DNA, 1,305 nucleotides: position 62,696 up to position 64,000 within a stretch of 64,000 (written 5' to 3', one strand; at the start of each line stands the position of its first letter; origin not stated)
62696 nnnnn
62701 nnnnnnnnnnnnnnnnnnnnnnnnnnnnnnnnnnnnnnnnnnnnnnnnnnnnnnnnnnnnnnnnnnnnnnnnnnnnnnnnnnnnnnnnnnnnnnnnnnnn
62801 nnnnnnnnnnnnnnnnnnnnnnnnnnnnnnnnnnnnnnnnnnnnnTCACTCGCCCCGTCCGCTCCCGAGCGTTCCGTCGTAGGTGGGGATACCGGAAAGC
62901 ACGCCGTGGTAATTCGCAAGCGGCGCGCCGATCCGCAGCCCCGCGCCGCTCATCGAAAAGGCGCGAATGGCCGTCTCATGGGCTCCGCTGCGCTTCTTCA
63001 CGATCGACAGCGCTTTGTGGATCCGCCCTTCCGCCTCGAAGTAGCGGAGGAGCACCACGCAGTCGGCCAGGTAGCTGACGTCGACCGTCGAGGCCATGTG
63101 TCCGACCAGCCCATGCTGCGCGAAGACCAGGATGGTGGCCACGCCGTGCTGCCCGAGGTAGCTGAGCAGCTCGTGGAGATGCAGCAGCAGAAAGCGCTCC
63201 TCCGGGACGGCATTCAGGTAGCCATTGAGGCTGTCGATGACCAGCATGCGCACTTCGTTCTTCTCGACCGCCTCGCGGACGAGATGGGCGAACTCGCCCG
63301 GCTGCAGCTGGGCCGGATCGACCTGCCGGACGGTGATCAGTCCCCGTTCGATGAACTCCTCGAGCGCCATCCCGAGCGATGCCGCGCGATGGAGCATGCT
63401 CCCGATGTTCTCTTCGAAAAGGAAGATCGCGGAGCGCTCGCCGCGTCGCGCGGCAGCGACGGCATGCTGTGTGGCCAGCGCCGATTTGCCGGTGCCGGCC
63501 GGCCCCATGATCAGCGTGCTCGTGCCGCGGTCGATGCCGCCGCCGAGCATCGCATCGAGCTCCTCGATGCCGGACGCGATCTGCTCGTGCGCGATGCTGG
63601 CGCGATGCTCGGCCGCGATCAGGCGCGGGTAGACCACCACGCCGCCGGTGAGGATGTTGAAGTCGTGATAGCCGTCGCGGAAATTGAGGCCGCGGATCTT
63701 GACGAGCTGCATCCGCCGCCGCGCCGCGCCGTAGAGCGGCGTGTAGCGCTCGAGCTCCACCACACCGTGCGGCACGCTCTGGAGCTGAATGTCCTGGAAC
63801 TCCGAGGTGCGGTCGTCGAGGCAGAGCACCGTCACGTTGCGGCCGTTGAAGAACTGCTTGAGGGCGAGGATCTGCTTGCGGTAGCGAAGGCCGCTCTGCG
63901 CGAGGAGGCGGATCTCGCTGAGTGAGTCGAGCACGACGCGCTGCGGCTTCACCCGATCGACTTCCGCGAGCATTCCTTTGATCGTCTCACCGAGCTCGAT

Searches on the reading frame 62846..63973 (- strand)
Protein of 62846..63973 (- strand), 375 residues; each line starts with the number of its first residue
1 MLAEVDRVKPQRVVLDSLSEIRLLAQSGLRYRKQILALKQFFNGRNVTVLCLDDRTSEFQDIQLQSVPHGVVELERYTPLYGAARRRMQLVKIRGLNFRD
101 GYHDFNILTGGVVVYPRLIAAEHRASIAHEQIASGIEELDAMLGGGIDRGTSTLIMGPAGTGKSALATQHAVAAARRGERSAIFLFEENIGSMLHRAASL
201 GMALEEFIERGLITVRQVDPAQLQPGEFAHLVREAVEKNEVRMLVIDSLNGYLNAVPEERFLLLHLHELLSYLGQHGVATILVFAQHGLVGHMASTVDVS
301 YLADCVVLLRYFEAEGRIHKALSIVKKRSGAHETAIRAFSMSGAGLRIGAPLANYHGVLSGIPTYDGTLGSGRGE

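Call 73: find_encoding_contigs(protein=window:62846-63973:-, flank=10000, max_places=2)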
Protein window:62846-63973:- (375 aa): no gene with exactly this product is on record in the collection.
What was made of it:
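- Tried and rejected: Extending the source contig: a look-up with the ORF at 62846-63973 failed because no such product is on record (call 73), so I could not search more of the source genome.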
